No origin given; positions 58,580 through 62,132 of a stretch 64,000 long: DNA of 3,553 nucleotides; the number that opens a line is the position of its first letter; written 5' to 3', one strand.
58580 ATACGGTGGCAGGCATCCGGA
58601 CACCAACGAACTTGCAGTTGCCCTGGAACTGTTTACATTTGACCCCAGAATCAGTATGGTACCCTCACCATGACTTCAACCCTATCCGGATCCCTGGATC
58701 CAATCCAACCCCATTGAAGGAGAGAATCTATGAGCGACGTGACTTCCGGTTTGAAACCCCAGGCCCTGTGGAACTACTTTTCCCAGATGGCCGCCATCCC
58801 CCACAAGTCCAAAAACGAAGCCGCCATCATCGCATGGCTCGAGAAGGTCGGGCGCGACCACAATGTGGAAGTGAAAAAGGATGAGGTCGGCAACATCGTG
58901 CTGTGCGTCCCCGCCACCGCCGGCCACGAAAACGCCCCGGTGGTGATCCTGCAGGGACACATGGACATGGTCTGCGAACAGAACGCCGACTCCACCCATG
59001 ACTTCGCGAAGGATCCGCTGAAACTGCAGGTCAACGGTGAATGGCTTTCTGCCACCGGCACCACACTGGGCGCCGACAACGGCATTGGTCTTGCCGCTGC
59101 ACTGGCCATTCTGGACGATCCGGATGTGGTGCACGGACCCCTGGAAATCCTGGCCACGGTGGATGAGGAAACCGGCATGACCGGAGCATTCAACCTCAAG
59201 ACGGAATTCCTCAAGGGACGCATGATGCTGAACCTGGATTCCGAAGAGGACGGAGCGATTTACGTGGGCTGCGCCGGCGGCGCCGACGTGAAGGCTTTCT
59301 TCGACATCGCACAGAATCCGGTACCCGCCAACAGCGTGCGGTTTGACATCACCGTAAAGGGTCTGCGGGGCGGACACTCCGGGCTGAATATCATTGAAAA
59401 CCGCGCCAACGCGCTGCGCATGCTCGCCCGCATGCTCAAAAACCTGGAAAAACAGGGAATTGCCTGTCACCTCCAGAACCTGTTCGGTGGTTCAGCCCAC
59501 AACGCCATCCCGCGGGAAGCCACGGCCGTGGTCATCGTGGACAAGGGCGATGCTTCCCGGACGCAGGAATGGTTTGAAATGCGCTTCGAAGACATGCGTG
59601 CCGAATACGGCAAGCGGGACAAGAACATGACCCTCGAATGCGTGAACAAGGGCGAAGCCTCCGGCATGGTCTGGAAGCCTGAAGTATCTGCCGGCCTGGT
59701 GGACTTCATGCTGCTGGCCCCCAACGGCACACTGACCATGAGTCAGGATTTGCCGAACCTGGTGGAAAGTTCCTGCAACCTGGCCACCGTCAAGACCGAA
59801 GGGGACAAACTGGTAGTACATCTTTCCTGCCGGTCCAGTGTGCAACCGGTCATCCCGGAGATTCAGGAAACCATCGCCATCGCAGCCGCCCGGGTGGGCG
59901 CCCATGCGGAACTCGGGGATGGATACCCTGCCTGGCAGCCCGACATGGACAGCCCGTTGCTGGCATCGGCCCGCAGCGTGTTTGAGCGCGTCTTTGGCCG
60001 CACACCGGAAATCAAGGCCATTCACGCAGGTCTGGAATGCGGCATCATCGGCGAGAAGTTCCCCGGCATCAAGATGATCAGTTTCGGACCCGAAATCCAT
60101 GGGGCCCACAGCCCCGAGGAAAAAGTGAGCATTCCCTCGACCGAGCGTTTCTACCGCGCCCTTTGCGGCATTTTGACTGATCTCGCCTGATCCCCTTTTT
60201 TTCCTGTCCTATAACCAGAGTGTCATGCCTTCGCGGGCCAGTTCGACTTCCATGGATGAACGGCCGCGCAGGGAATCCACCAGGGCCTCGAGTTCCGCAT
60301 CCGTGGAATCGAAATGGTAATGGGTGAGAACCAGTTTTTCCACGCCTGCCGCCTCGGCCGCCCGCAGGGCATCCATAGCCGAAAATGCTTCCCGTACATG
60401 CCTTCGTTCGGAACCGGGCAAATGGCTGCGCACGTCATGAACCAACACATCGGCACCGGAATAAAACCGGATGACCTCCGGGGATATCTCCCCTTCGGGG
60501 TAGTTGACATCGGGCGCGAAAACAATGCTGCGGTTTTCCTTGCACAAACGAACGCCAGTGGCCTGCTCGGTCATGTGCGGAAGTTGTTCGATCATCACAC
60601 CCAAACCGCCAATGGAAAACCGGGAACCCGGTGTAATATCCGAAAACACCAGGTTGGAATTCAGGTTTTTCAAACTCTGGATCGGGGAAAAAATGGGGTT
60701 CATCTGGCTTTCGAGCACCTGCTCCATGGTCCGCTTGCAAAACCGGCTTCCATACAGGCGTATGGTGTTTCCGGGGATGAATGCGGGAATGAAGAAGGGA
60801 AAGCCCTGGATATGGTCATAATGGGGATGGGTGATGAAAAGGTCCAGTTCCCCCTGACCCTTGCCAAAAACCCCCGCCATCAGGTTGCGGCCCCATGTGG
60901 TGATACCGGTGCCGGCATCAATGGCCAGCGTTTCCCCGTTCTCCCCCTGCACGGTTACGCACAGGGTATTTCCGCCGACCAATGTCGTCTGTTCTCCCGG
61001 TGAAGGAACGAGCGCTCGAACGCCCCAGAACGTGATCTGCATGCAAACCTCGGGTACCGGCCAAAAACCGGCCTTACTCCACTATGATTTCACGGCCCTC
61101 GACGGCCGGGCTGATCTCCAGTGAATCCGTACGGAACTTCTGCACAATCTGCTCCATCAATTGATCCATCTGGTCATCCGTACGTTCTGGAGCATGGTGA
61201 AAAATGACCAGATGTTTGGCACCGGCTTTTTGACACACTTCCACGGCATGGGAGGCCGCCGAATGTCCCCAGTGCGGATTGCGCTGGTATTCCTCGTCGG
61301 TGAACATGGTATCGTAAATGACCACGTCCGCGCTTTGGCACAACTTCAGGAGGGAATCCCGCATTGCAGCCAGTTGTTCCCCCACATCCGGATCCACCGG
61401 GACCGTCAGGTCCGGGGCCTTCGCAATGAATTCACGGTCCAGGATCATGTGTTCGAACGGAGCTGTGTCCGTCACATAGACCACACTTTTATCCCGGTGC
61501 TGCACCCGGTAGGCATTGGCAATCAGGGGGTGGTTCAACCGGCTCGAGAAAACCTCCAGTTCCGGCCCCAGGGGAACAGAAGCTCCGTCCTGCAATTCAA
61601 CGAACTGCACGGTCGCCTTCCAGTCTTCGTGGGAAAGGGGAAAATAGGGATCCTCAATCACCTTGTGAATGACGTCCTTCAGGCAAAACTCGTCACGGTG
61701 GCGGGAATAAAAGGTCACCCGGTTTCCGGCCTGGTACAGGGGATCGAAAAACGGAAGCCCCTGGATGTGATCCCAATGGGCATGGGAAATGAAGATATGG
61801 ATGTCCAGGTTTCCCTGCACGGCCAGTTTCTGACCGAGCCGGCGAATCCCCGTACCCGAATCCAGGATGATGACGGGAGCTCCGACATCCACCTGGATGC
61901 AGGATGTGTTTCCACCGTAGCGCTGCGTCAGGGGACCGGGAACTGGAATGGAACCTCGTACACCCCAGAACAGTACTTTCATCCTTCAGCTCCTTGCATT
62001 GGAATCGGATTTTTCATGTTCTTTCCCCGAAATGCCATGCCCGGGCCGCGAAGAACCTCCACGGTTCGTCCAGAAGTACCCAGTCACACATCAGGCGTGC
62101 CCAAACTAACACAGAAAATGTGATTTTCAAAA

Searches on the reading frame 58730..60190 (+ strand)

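Call 64: search_protein_families(library=pfam, proteins=[window:58730-60190:+], max_evalue=0.0001)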
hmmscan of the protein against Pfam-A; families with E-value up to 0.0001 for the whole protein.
window:58730-60190:+ (486 aa): 2 families
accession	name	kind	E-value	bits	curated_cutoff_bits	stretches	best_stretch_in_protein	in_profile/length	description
PF01546.33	Peptidase_M20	-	3.2e-18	66.8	24.6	1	73-482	1-204/206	Peptidase family M20/M25/M40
PF07687.19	M20_dimer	-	2.7e-08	34.2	21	1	208-281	2-91/107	Peptidase dimerisation domain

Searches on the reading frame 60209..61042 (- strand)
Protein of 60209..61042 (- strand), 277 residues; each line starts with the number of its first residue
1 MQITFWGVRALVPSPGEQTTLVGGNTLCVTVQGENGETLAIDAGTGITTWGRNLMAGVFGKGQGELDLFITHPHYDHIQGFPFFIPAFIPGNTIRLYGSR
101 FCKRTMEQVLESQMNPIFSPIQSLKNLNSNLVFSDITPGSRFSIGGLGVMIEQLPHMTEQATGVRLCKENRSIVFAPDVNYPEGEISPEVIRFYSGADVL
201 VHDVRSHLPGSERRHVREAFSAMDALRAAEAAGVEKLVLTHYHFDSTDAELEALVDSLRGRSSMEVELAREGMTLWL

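Call 64: search_protein_families(library=pfam, proteins=[window:60209-61042:-], max_evalue=0.0001)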
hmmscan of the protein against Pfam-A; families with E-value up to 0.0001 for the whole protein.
window:60209-61042:- (277 aa): 2 families
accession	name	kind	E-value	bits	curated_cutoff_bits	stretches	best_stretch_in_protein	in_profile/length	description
PF12706.13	Lactamase_B_2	-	1.7e-17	64.1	27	1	68-242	34-200/200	Beta-lactamase superfamily domain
PF00753.33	Lactamase_B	-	9.9e-10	39.1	22.7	1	24-190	4-161/196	Metallo-beta-lactamase superfamily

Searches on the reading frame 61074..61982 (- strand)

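Call 64: search_protein_families(library=pfam, proteins=[window:61074-61982:-], max_evalue=0.0001)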
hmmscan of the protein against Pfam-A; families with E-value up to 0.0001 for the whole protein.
window:61074-61982:- (302 aa): 2 families
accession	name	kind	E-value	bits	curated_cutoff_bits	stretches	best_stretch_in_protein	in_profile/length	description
PF12706.13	Lactamase_B_2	-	3e-19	69.9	27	2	60-183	30-153/200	Beta-lactamase superfamily domain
PF00753.33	Lactamase_B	-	3.5e-06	27.5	22.7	1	23-85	3-69/196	Metallo-beta-lactamase superfamily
